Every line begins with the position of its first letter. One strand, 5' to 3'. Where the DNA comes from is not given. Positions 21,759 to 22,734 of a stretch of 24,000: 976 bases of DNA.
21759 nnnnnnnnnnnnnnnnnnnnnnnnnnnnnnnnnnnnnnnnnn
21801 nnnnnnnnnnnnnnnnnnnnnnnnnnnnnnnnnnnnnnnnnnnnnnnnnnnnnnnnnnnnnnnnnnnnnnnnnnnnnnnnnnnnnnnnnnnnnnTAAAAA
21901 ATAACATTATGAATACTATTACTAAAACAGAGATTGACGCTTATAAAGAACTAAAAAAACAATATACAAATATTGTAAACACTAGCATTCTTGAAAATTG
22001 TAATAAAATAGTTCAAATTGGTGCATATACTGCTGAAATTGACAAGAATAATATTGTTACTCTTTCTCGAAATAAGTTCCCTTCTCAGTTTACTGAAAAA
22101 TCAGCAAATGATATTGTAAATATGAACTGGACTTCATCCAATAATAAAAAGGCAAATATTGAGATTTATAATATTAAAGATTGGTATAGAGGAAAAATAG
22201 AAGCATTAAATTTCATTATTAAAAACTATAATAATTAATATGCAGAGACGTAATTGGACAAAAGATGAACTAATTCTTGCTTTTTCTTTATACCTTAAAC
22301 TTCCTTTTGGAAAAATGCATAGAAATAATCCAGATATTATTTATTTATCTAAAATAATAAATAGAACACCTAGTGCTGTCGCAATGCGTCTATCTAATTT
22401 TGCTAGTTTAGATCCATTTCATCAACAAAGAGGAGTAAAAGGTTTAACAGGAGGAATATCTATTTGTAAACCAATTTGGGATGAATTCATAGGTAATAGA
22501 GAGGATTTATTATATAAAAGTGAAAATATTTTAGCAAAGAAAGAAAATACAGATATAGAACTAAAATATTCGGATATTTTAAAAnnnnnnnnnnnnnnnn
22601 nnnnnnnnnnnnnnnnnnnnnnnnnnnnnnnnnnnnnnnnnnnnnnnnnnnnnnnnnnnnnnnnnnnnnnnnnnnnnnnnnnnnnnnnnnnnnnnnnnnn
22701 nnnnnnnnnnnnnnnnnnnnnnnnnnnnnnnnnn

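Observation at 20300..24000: A+T-rich vsr-dcm-orf109-HNH-Z1 operon: a mosaic restriction/defence locus with two different nuclease-type modules around one m5C methyltransferase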

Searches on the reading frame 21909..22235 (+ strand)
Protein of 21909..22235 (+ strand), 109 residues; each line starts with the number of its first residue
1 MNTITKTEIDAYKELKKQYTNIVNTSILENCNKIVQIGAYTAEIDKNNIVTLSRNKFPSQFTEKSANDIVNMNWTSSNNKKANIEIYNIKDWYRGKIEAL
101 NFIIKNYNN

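Call 7: search_protein_families(library=pfam, proteins=[window:21909-22235:+], max_evalue=0.01)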
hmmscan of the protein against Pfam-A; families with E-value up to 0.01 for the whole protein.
window:21909-22235:+ (109 aa): 0 families

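Call 8: search_protein_families(library=padloc, proteins=[window:21909-22235:+], max_evalue=0.01)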
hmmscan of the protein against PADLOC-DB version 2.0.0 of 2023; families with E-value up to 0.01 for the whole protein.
window:21909-22235:+ (109 aa): 0 families

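Call 22: search_protein_families(library=ncbifam, proteins=[window:21909-22235:+], max_evalue=0.01)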
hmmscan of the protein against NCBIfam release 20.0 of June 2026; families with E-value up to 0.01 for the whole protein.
window:21909-22235:+ (109 aa): 0 families

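Call 35: find_related_loci(query=A3, collection=metagenome_contigs, flank=10000)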
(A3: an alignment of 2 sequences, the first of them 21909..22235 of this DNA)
Query A3 (109 aa) in metagenome_contigs; peptide patterns used: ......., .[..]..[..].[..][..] (x = any residue, [..] = any of these).
600 stretches matched a pattern, but none encodes a relative of the query by tblastn (E <= 1e-3).

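Call 36: find_related_loci(query=A3, collection=viral_contigs, flank=10000)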
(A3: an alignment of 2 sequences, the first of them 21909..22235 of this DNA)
Query A3 (109 aa) in viral_contigs; peptide patterns used: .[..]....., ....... (x = any residue, [..] = any of these).
600 stretches matched a pattern, but none encodes a relative of the query by tblastn (E <= 1e-3).

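Call 37: find_homologous_proteins(query=A3, max_evalue=0.001)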
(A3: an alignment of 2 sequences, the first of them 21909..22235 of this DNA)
Query A3 (2 sequences) (109 aa, profile of the alignment): 7 proteins with E <= 0.001 among 45 candidates.
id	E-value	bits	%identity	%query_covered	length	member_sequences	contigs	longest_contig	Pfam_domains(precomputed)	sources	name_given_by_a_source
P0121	9.9e-66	237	80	99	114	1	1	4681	-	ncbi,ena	-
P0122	1.8e-62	227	100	100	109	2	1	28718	-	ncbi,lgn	-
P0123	1.5e-61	224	86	99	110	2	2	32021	-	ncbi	-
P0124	1.5e-45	172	66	100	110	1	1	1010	-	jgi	jgi:hypothetical protein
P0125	2.2e-44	168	68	100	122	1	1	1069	-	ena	-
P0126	2.4e-44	168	69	99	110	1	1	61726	-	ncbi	-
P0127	1.5e-38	149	62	96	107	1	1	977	-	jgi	jgi:hypothetical protein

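Call 38: find_encoding_contigs(protein=P0122, flank=10000, max_places=4)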
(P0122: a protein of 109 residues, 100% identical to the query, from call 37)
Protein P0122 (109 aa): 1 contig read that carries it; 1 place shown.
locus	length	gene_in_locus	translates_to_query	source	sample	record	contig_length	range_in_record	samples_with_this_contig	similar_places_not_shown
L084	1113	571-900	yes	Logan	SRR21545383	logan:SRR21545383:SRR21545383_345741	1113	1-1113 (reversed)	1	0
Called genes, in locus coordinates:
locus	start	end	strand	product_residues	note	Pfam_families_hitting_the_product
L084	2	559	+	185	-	?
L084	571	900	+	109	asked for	-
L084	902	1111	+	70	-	?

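Call 39: find_encoding_contigs(protein=P0123, flank=10000, max_places=4)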
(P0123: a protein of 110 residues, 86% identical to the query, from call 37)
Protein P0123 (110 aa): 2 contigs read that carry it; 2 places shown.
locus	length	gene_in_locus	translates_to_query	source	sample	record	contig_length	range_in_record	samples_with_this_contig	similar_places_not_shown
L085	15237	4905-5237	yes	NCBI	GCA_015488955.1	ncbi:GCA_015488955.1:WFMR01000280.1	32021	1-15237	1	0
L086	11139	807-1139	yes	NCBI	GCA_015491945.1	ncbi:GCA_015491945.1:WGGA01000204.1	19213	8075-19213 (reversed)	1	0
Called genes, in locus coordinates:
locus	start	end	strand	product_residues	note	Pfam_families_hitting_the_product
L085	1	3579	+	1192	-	?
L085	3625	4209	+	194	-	PF13505:OMP_b-brl, PF13568:OMP_b-brl_2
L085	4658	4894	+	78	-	-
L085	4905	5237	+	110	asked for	-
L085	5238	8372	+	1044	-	PF13091:PLDc_2, PF09565:RE_NgoFVII (weak), PF00270:DEAD (weak), PF04851:ResIII, PF18766:SWI2_SNF2, PF00271:Helicase_C, PF11907:DUF3427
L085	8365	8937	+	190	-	-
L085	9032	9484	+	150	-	PF13310:Virulence_RhuM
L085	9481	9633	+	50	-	-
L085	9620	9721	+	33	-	-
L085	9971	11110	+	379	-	PF11376:DUF3179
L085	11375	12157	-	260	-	PF07819:PGAP1 (faint), PF12146:Hydrolase_4, PF00561:Abhydrolase_1, PF00975:Thioesterase (faint), PF12697:Abhydrolase_6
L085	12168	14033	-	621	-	-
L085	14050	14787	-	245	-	PF08032:SpoU_sub_bind, PF00588:SpoU_methylase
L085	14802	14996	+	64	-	-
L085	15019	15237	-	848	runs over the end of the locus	PF02861:Clp_N, PF13191:AAA_16 (weak), PF00004:AAA, PF17871:AAA_lid_9, PF00158:Sigma54_activat (weak), PF07724:AAA_2, PF07728:AAA_5, PF10431:ClpB_D2-small, +5 more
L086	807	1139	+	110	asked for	-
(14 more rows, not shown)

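Call 40: find_encoding_contigs(protein=P0126, flank=10000, max_places=4)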
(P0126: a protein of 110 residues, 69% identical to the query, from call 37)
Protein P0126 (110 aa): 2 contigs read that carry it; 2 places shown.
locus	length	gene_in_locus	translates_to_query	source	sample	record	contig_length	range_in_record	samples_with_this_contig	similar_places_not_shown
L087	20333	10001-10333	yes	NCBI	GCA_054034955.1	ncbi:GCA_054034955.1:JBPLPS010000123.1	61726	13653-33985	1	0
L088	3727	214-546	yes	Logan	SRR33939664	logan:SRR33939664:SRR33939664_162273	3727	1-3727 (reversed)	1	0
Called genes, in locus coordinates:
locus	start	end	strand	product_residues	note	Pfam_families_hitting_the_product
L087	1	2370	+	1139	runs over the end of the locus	PF00873:ACR_tran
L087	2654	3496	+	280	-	PF02811:PHP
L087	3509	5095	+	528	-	PF16120:DUF4836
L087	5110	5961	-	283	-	PF02569:Pantoate_ligase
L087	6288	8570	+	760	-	PF14870:PSII_BNR, PF00801:PKD, PF18911:PKD_4, PF18962:Por_Secre_tail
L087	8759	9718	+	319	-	PF01073:3Beta_HSD, PF01370:Epimerase, PF04321:RmlD_sub_bind, PF16363:GDP_Man_Dehyd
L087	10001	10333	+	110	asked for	-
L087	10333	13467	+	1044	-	PF13091:PLDc_2, PF09565:RE_NgoFVII (weak), PF00270:DEAD, PF04851:ResIII, PF18766:SWI2_SNF2, PF00271:Helicase_C, PF11907:DUF3427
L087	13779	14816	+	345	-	PF04613:LpxD, PF25084:LbH_EIF2B, PF25087:GMPPB_C (weak), PF00132:Hexapep, PF14602:Hexapep_2 (faint), PF00132:Hexapep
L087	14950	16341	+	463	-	PF03331:LpxC, PF07977:FabA, PF22817:ApeP-like, PF22818:ApeI-like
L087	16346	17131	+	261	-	PF25084:LbH_EIF2B (faint), PF25087:GMPPB_C, PF00132:Hexapep, PF13720:Acetyltransf_11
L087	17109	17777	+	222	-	PF13555:AAA_29 (weak), PF00005:ABC_tran, PF13476:AAA_23 (weak), PF13304:AAA_21 (faint)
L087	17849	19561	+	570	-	PF01336:tRNA_anti-codon, PF00152:tRNA-synt_2, PF01409:tRNA-synt_2d (faint), PF14229:DUF4332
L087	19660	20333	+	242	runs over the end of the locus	PF00561:Abhydrolase_1, PF00975:Thioesterase (weak), PF12146:Hydrolase_4, PF12697:Abhydrolase_6, PF03096:Ndr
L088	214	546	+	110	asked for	-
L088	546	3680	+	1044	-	PF13091:PLDc_2, PF09565:RE_NgoFVII (weak), PF00270:DEAD, PF04851:ResIII, PF18766:SWI2_SNF2, PF00271:Helicase_C, PF11907:DUF3427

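Call 79: predict_structure(alignment_id=A8)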
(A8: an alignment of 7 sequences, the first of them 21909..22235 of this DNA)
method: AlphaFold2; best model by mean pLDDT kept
length: 109 residues; sequences in the alignment: 7
mean_pLDDT: 90.0   pTM: 0.79
mean pLDDT of the five models: 90.0, 88.4, 66.3, 62.3, 58.7
residues with pLDDT >= 90: 76; 70-90: 27; 50-70: 6; < 50: 0
segments of 3 or more residues with pLDDT < 50: none
pLDDT, mean of each block of 10 residues (from residue 1): 80 96 81 93 91 92 95 87 93 96 85
secondary structure, 60 per line:
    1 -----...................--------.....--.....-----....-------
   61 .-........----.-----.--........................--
elements in order: H6-24 E33-37 E40-44 E50-53 H63-70 E84-88 H89-107

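Call 82: fold_search(model_id=the predicted structure, library=pdb)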
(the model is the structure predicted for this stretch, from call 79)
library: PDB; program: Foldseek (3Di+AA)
matches with E <= 10: 313; with E <= 0.001: 0
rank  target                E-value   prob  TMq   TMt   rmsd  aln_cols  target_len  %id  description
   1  6pxl_G                2.9e-01  0.14  0.25  0.08  15.0       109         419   12  3.74 Angstroms resolution structure of HlsU with an axial-channel plug (released 2020-07-29)
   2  3ggr_B                4.1e-01  0.09  0.24  0.13  11.0        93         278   12  Crystal Structure of the Human Rad9-Hus1-Rad1 complex (released 2009-06-16)
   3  2ia1_A                5.6e-01  0.10  0.23  0.17  15.6       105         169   12  Crystal structure of protein BH3703 from Bacillus halodurans, Pfam DUF600 (released 2006-10-03)
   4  5d22_B                6.4e-01  0.20  0.38  0.35  12.9       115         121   12  Structure of ovine granulocyte-macrophage colony-stimulating factor (released 2016-11-16)
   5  7ydt_A                6.4e-01  0.05  0.17  0.19  10.9        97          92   12  Crystal structure of mouse MPND (released 2023-02-15)
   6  6tj0_A                7.3e-01  0.23  0.35  0.19   8.5       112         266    9  Crystal structure of the bacterial cellulose secretion regulator BcsE, residues 217-523, with bound c-di-GMP. (released 2020-07-29)
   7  7q0q_A                7.7e-01  0.03  0.16  0.07  18.0       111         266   12  Acetyltrasferase(3) type IIIa in complex with 3-N-methyl-nemycin B (released 2022-11-02)
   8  6ybu_E                8.3e-01  0.23  0.37  0.27   8.1       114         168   10  Crystal structure of a native BcsE (349-523) RQ complex with c-di-GMP and ATP bound (released 2021-02-24)
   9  8etp_A                8.3e-01  0.04  0.18  0.06  13.9        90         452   20  Cryo-EM structure of cGMP bound closed state of human CNGA3/CNGB3 channel in GDN (released 2023-08-02)
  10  8brf_BBB              8.8e-01  0.08  0.21  0.18  11.6        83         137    8  YopQ apo from Yersinia enterocolitica (released 2023-12-13)
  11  7mqk_B                8.8e-01  0.05  0.17  0.08  15.7        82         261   11  AAC(3)-IIIa in complex with CoA and sisomicin (released 2022-07-06)
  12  7sgz_H                1.0e+00  0.06  0.23  0.12  11.5       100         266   14  Structure of the yeast Rad24-RFC loader bound to DNA and the closed 9-1-1 clamp (released 2022-03-23)
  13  9blu_A                1.1e+00  0.02  0.16  0.05  20.7       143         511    8  Structure of the human mitochondrial Hsp70 (mortalin; R126W mutant) missing SBD-a lid bound to nucleotide exchange fac (released 2025-01-15)
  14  2pt7_B                1.1e+00  0.08  0.18  0.08   9.2        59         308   10  Crystal structure of Cag VirB11 (HP0525) and an inhibitory protein (HP1451) (released 2007-11-13)
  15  3j9t_b                1.1e+00  0.06  0.24  0.12   8.9       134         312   10  Yeast V-ATPase state 1 (released 2015-05-13)
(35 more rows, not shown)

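Call 84: search_protein_families(library=padloc, proteins=[L085:5238-8369:+], max_evalue=0.001)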
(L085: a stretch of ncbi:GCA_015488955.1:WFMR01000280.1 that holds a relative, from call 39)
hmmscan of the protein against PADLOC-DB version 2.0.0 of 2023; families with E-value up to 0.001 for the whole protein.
L085:5238-8369:+ (1044 aa): 15 families
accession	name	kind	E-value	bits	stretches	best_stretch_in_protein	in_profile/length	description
PDLC03659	mREase_IV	-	1.3e-230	766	1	119-1041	15-942/945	Type IV methyl-directed restriction enzyme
PDLC03658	mREase_IV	-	2.7e-84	281.6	1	138-763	38-658/953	Type IV methyl-directed restriction enzyme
PDLC02707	PbeA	-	3.7e-36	122.9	1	205-667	118-635/672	PbeA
PDLC02704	PbeA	-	2.5e-27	93.7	3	591-666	573-648/682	PbeA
PDLC02706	PbeA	-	7.9e-20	69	2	582-665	592-675/722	PbeA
PDLC03049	REase_I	-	1.2e-19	67.8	1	337-694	185-572/807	Type I restriction enzyme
PDLC03047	REase_I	-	3.7e-18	62.7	2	337-505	361-529/1107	Type I restriction enzyme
PDLC02705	PbeA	-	5.9e-14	49.2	1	559-666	527-637/691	PbeA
PDLC03042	REase_I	-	2.6e-09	33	1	543-653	710-834/1170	Type I restriction enzyme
PDLC01439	typeIV_DinG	-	6.9e-09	32.9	1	525-623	376-471/575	CAS-IV-A; associated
PDLC03829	ZacB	-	2.6e-06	24.6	1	209-301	293-381/586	-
PDLC02614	DrmC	-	9.5e-06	23.5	1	139-272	21-148/153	DrmC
PDLC03928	PsyrT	-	4.1e-05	20.1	1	561-648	245-334/689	-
PDLC02870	DpdF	-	0.00026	17.6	1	558-649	227-320/534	DpdF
PDLC02861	DpdF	-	0.00034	17.1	1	546-660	228-344/611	DpdF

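Call 88: fold_search(model_id=the predicted structure, library=viral)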
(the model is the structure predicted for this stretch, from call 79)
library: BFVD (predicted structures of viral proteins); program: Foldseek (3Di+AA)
matches with E <= 10: 863; with E <= 0.001: 4
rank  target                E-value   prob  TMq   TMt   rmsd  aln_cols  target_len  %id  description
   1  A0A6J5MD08            7.4e-05  1.00  0.62  0.62   3.4       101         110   14  Uncharacterized protein [uncultured Caudovirales phage]
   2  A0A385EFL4            2.4e-04  1.00  0.71  0.66   2.9       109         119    8  Uncharacterized protein [Caulobacter phage CcrBL9]
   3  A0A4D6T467            2.7e-04  1.00  0.58  0.52   5.0       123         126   14  (no name in the UniProt tables at hand)
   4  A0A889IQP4            5.9e-04  1.00  0.65  0.58   3.8       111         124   13  (no name in the UniProt tables at hand)
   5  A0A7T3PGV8            1.1e-03  1.00  0.69  0.29   4.0       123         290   13  Uncharacterized protein [Achromobacter phage vB_AchrS_AchV4]
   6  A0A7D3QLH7            1.2e-03  1.00  0.55  0.34   5.2       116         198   16  (no name in the UniProt tables at hand)
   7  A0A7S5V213            1.3e-03  1.00  0.58  0.53   5.0       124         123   10  (no name in the UniProt tables at hand)
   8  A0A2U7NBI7            1.5e-03  1.00  0.67  0.56   3.5       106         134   11  Uncharacterized protein [Pseudomonas phage PspYZU01]
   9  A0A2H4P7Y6            5.3e-03  0.99  0.45  0.34   7.2       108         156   14  Uncharacterized protein [Pseudomonas phage ventosus]
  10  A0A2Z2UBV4            6.0e-03  0.99  0.45  0.37   5.8       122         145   11  Uncharacterized protein [Ralstonia phage RPSC1]
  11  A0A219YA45            6.0e-03  0.99  0.44  0.38   6.3       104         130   15  (no name in the UniProt tables at hand)
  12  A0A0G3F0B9            6.4e-03  0.99  0.52  0.45   4.5       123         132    9  (no name in the UniProt tables at hand)
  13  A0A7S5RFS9            7.8e-03  1.00  0.64  0.61   4.6       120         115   12  (no name in the UniProt tables at hand)
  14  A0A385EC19            1.2e-02  0.98  0.44  0.40   5.9       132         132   10  Uncharacterized protein [Caulobacter phage CcrPW]
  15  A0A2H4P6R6            1.6e-02  0.99  0.52  0.43   4.6       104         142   10  Uncharacterized protein [Pseudomonas phage tabernarius]
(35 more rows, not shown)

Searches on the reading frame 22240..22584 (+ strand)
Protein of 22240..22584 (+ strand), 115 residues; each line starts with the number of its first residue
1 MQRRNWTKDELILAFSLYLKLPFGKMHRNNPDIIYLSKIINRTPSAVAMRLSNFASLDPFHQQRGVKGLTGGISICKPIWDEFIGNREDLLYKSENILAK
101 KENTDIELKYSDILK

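Call 86: find_homologous_proteins(query=window:22240-22584:+, max_evalue=0.001)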
Query window:22240-22584:+ (115 aa): 45 proteins with E <= 0.001 among 52 candidates.
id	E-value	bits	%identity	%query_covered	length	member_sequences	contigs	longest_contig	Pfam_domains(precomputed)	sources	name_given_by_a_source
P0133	4.0e-49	183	70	96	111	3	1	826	-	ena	-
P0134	4.7e-49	183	69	100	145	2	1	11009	-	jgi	-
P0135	3.9e-48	180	69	100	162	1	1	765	-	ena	-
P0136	2.8e-47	177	70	100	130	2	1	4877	-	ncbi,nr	ncbi:MAG: HNH endonuclease, partial [Fulvivirga sp.]|nr:HNH endonuclease [Fulvivirga sp.]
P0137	9.2e-47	176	67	99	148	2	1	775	-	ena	-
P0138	4.2e-46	173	69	99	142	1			-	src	-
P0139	5.9e-46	173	68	100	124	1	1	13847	-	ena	-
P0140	5.5e-45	170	70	100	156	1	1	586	-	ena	-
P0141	8.2e-44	166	68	99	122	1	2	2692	-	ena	-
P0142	1.6e-43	165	68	97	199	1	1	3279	PF13391.13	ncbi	ncbi:MAG: HNH endonuclease [Bacteroidota bacterium]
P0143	1.6e-43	165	63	97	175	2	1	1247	-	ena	-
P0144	1.0e-42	163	66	95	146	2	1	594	-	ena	-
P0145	2.6e-42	161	66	96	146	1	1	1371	-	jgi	-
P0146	3.1e-42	161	64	99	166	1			-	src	-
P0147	3.6e-41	158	61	99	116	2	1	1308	-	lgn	-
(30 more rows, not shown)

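Call 92: search_protein_representatives(protein=window:22240-22584:+)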
Query: 115 residues. Proteins with E-value up to 0.001 (for the whole library): 1896; up to 1e-10: 840; up to 1e-30: 14. The best 150 are listed.
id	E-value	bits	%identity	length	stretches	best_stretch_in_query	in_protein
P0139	1.9e-46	172.9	68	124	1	1-115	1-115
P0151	1.9e-40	153.6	62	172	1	1-114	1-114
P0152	4.0e-39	149.3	59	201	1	3-110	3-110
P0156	2.7e-36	140.2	60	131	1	4-105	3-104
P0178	6.9e-35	135.7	55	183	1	1-112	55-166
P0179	1.8e-34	134.3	54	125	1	2-115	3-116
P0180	2.8e-34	133.7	55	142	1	1-114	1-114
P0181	5.6e-34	132.8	39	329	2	4-103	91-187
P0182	7.7e-34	132.3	57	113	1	4-103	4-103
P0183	4.2e-33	129.9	52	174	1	1-103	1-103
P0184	8.5e-33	129.0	62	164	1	3-95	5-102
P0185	1.4e-32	128.2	56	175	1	3-100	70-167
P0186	4.6e-32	126.6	53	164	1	1-102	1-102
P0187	1.1e-31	125.4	52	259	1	2-104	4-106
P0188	2.2e-30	121.2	55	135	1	1-101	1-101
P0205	6.3e-27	110.0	51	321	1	3-105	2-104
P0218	1.7e-25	105.4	49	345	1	4-107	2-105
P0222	3.0e-25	104.6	47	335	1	1-98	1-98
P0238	6.8e-24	100.3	53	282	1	1-97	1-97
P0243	1.5e-23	99.2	54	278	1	2-99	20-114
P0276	8.3e-22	93.5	44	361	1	2-108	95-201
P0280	1.2e-21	93.0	42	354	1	1-101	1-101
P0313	8.6e-21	90.3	42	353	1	2-99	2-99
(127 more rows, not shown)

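Call 93: search_protein_families(library=pfam, proteins=[P0218, P0222, P0280, P0313, P0205, P0181, P0276, P0238, P0243], max_evalue=0.001)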
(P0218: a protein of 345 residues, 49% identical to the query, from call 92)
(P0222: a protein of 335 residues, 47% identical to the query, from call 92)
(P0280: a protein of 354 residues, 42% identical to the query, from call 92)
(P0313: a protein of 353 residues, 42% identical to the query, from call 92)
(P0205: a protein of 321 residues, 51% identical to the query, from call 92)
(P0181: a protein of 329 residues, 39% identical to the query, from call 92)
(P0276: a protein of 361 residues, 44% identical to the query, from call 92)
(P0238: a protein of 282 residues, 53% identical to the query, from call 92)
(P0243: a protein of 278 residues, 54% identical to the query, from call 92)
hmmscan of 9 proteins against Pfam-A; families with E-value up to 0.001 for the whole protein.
P0218 (345 aa): 1 family
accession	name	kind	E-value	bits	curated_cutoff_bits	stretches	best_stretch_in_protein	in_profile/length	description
PF13391.12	HNH_2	-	0.00058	20.1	21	0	146-176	1-31/66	HNH endonuclease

P0222 (335 aa): 1 family
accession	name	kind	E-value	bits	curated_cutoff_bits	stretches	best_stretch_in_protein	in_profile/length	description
PF20296.3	MTaX1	-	3.2e-14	53.9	25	1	151-257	3-108/111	Methylase-associated X1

P0280 (354 aa): 1 family
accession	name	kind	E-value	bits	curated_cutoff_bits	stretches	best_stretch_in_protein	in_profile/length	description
PF20296.3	MTaX1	-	2.8e-13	50.8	25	1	151-252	2-102/111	Methylase-associated X1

P0313 (353 aa): 1 family
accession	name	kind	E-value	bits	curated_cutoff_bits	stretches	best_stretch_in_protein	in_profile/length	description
PF20296.3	MTaX1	-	2.7e-10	41.3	25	1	154-258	3-106/111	Methylase-associated X1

P0205 (321 aa): 1 family
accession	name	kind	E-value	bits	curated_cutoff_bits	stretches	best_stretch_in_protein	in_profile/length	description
PF01258.23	zf-dskA_traR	-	8.9e-07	29.2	24.9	1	284-310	2-28/36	Prokaryotic dksA/traR C4-type zinc finger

P0181 (329 aa): 1 family
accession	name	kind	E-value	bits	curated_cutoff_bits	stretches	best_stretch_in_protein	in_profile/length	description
PF13391.12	HNH_2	-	4.3e-11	42.9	21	1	229-279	1-65/66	HNH endonuclease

P0276 (361 aa): 1 family
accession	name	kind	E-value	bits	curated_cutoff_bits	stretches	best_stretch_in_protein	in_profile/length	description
PF13391.12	HNH_2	-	6.7e-12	45.5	21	1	249-299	1-65/66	HNH endonuclease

P0238 (282 aa): 1 family
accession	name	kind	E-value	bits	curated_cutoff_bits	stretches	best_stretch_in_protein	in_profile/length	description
PF13391.12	HNH_2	-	2.8e-13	49.9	21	1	176-227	1-66/66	HNH endonuclease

P0243 (278 aa): 1 family
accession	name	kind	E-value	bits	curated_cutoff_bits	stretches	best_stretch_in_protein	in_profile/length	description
PF13391.12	HNH_2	-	2.5e-12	46.9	21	1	175-226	1-66/66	HNH endonuclease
